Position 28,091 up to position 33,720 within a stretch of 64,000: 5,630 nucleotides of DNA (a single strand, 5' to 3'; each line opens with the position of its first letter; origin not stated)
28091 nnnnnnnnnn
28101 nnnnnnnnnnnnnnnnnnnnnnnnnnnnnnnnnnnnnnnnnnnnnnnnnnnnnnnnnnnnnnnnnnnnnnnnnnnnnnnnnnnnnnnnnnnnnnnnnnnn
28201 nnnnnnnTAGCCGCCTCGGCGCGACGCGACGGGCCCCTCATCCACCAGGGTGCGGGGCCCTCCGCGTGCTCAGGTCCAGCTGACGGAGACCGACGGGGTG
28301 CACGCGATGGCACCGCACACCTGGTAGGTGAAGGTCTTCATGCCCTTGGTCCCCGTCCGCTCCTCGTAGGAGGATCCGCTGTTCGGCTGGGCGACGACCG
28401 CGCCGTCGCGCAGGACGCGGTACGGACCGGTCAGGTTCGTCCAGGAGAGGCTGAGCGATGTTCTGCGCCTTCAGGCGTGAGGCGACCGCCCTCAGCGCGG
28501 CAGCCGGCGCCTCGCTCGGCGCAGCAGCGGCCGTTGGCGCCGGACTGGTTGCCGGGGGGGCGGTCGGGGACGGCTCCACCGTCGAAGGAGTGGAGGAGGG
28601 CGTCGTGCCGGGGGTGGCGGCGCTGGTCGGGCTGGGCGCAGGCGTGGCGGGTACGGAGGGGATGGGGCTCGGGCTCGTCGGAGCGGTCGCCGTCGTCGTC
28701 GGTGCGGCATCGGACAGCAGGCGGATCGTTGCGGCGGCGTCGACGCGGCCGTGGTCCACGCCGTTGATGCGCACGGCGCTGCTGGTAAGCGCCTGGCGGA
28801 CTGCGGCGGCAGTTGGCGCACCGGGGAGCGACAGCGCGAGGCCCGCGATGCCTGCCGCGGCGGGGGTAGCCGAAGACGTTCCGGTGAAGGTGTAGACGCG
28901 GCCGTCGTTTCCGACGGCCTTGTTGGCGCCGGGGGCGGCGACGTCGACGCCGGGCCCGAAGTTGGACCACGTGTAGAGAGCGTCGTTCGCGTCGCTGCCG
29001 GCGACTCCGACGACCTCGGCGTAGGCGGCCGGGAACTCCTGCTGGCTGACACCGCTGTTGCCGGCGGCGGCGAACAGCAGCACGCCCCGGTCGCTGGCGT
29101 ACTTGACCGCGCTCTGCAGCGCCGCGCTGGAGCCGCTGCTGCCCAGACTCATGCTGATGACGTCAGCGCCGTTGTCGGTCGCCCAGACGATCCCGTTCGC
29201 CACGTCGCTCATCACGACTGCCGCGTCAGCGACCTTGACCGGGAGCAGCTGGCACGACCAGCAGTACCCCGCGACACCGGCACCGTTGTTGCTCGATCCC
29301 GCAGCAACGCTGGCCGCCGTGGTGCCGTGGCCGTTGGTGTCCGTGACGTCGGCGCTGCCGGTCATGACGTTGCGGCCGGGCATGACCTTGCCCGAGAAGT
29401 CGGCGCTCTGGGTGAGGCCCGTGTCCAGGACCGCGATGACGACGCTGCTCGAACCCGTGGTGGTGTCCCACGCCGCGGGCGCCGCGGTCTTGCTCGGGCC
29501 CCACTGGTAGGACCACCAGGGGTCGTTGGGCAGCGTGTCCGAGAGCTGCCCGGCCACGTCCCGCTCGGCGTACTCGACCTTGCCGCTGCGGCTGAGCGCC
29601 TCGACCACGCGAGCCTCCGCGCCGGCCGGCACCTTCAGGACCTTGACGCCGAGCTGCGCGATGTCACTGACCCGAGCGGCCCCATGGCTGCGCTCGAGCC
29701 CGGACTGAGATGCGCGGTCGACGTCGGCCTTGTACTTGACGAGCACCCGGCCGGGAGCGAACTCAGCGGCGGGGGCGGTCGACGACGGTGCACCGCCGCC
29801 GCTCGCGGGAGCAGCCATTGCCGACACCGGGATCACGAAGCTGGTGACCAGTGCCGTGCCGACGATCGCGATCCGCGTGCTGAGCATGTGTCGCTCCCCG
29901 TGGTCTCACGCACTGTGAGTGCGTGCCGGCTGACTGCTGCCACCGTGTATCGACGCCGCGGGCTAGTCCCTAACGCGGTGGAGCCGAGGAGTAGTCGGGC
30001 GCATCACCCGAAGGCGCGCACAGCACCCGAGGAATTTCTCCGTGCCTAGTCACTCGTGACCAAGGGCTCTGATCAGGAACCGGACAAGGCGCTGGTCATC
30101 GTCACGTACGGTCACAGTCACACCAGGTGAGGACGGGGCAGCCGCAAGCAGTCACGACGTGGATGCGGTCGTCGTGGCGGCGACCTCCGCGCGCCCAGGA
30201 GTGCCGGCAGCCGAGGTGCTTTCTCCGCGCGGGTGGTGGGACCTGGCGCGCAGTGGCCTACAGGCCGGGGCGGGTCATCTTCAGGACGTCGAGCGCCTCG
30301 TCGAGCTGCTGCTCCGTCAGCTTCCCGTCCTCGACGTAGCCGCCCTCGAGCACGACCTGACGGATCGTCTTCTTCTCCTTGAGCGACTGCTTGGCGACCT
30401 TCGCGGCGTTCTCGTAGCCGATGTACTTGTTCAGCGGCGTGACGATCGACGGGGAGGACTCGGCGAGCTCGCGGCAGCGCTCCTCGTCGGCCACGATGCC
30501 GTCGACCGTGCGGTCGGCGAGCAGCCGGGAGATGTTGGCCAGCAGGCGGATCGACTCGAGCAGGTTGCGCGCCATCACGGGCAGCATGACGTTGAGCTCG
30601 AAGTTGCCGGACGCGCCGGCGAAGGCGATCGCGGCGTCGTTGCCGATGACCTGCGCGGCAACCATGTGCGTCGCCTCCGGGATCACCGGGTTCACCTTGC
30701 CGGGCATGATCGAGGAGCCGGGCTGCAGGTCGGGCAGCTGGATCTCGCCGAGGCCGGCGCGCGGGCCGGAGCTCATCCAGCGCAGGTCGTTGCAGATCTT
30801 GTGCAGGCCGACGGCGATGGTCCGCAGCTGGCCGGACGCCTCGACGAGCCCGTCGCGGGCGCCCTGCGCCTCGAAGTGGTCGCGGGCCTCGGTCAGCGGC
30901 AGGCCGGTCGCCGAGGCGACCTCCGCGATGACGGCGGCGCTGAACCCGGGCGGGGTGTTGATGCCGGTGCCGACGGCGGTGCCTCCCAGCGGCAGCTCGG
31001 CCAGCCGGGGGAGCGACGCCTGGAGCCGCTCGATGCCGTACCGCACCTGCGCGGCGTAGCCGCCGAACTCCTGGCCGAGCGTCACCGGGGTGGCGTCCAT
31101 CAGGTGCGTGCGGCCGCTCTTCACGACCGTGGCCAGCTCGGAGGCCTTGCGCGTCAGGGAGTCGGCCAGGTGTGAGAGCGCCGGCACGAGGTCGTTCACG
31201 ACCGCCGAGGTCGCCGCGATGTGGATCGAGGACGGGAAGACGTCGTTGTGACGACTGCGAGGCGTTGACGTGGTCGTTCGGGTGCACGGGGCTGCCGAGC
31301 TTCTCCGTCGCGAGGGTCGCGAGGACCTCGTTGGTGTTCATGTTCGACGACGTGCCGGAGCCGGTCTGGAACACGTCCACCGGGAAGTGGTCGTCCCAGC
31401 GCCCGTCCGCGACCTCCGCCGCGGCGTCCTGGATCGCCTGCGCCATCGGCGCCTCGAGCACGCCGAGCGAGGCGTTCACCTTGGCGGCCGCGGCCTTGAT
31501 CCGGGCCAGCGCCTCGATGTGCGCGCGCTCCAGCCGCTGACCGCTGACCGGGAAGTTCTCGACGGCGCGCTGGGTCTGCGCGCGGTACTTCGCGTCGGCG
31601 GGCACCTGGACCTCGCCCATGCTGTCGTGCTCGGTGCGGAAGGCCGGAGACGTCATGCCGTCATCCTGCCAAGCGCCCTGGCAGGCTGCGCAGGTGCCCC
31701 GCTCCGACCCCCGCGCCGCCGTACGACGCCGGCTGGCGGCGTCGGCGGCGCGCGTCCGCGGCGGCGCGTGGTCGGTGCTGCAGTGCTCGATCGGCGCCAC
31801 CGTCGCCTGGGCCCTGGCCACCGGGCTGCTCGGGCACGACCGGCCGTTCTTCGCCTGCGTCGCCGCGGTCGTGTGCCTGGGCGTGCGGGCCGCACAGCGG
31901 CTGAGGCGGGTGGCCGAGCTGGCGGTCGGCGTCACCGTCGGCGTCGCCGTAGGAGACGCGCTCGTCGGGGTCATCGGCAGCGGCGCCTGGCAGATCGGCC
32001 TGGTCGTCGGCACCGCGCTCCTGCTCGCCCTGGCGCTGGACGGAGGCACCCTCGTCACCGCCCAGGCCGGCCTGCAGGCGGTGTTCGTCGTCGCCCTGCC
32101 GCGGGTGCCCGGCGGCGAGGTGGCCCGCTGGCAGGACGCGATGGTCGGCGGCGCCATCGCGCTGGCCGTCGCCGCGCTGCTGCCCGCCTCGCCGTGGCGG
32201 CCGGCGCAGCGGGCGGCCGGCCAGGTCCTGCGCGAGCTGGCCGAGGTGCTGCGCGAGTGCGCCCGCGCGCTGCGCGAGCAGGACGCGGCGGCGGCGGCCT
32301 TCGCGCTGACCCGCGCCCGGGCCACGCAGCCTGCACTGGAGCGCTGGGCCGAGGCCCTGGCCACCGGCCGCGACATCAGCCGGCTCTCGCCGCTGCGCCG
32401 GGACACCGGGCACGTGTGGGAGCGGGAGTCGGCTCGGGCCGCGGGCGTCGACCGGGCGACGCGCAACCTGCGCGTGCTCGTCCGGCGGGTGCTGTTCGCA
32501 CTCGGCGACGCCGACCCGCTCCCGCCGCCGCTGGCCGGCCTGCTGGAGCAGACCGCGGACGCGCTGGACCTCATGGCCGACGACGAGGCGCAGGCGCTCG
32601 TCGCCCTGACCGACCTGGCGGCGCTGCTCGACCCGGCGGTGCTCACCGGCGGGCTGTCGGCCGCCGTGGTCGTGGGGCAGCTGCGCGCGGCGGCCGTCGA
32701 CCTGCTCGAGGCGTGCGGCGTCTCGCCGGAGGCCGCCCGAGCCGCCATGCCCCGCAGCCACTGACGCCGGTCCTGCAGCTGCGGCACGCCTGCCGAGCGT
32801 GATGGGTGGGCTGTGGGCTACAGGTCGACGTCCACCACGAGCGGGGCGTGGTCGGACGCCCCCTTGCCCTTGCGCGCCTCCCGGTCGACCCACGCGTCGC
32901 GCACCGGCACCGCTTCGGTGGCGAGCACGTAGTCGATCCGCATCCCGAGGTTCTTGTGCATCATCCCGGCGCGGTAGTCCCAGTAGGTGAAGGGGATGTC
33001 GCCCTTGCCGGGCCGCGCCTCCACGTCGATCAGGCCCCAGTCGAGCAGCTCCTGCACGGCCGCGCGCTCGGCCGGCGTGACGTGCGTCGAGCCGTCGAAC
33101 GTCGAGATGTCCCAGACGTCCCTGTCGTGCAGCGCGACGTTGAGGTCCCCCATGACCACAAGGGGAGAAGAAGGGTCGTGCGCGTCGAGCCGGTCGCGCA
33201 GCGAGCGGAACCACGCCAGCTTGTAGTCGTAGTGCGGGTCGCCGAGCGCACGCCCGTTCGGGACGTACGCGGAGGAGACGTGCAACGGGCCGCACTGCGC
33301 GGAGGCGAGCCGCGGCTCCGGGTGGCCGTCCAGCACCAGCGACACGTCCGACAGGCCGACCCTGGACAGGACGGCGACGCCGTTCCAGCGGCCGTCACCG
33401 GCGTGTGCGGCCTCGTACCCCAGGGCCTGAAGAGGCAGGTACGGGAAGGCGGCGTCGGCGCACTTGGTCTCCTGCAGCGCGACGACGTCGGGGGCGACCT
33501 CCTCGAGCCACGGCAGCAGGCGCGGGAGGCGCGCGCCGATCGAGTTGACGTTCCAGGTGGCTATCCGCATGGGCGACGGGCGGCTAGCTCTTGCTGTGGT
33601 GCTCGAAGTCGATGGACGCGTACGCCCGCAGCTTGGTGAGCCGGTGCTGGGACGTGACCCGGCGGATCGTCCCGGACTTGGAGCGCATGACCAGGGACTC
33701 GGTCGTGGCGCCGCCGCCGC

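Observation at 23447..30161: Accessory island between phoH2 and fumC: secreted two-Cys peptide, polytopic kinase/LuxR regulator and two exported proteins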

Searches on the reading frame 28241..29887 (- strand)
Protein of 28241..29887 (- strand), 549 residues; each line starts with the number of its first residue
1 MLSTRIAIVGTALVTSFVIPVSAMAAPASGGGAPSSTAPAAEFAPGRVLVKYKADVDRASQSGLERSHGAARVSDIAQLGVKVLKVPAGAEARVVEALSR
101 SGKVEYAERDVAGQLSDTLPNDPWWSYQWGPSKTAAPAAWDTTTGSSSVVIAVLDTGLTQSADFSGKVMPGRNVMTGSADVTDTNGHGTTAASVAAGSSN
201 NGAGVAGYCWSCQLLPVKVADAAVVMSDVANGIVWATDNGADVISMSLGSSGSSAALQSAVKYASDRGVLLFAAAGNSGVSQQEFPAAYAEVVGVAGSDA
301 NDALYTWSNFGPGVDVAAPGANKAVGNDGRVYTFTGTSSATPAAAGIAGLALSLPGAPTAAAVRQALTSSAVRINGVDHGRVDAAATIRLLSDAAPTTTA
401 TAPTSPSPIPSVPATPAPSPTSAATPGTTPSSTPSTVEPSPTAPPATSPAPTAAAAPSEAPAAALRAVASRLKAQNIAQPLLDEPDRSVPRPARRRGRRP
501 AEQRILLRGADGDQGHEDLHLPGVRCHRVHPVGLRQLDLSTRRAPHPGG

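Call 8: search_protein_families(library=pfam, proteins=[window:28241-29887:-], max_evalue=0.01)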
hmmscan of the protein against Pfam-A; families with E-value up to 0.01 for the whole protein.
window:28241-29887:- (549 aa): 2 families
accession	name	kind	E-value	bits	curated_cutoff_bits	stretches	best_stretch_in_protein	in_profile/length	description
PF00082.27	Peptidase_S8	-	2e-40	139.3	21.8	1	147-378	2-282/288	Subtilase family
PF22148.1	Fervidolysin_NPro-like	-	5.3e-14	52.8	21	1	35-108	7-79/81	Fervidolysin N-terminal prodomain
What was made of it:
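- Checked: Convergent S8 subtilase ending at 29887 (call 8).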

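Call 25: search_protein_families(library=ncbifam, proteins=[window:28241-29887:-], max_evalue=0.01)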
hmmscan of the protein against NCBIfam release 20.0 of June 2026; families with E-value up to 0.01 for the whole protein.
window:28241-29887:- (549 aa): 4 families
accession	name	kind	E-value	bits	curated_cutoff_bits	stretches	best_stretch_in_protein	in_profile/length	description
TIGR03921.1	T7SS_mycosin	equivalog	7.9e-40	137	278.75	1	136-423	3-318/353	type VII secretion-associated serine protease mycosin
TIGR03895.1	protease_PatA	subfamily_domain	4.4e-18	65.4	421.05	1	187-463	1-290/606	PatA/PatG family cyanobactin maturation protease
NF049966.1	QH_SP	equivalog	6.3e-16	58.4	165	1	151-372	2-212/219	subtilisin-like serine protease QhpE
NF033595.1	denti_PrtP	equivalog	3.8e-10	39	300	1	244-361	342-466/606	dentilisin complex serine proteinase subunit PrtP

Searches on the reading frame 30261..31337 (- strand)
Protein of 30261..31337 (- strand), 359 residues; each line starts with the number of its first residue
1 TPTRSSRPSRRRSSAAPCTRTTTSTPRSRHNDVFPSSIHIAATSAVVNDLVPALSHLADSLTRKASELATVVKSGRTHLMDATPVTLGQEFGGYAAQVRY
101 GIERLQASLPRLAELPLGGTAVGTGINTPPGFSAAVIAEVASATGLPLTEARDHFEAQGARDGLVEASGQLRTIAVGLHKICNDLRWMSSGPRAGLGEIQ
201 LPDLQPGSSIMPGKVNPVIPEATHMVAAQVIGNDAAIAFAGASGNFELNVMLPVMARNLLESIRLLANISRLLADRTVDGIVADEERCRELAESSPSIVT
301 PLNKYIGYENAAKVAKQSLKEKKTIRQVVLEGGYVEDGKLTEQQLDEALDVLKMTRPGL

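Call 8: search_protein_families(library=pfam, proteins=[window:30261-31337:-], max_evalue=0.01)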
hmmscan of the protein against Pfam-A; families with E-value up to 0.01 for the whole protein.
window:30261-31337:- (359 aa): 2 families
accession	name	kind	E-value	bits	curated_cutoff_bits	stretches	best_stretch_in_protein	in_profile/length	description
PF00206.25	Lyase_1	-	4.6e-67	227.1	27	1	30-232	111-312/312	Lyase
PF10415.14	FumaraseC_C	-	1.2e-20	74.1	32.5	1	298-356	1-54/54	Fumarase C C-terminus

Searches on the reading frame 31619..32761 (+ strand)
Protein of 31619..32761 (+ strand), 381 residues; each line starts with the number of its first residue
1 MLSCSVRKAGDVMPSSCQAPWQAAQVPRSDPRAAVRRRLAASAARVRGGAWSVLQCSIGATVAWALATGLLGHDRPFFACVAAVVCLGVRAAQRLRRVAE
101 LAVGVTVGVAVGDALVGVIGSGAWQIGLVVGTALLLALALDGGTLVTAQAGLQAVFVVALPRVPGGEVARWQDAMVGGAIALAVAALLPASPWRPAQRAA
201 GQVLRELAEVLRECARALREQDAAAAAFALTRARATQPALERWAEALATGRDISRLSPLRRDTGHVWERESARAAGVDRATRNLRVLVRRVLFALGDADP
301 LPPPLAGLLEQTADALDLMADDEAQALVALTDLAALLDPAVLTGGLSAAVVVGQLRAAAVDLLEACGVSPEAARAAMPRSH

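Call 93: search_protein_families(library=pfam, proteins=[window:31619-32761:+], max_evalue=0.01)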
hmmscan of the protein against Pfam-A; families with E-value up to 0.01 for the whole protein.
window:31619-32761:+ (381 aa): 2 families
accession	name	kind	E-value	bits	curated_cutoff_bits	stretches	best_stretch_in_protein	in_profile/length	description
PF13515.12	FUSC_2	-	1.6e-14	54.6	25.6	1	63-184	2-126/126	Fusaric acid resistance protein-like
PF06081.17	ArAE_1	-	0.00055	20.5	22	1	53-140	7-93/141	Aromatic acid exporter family member 1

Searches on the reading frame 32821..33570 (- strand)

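Call 93: search_protein_families(library=pfam, proteins=[window:32821-33570:-], max_evalue=0.01)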
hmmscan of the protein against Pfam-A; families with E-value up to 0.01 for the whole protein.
window:32821-33570:- (250 aa): 1 family
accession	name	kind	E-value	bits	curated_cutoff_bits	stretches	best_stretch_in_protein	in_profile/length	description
PF03372.29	Exo_endo_phos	-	2.7e-31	109.4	24.5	1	4-241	1-225/225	Endonuclease/Exonuclease/phosphatase family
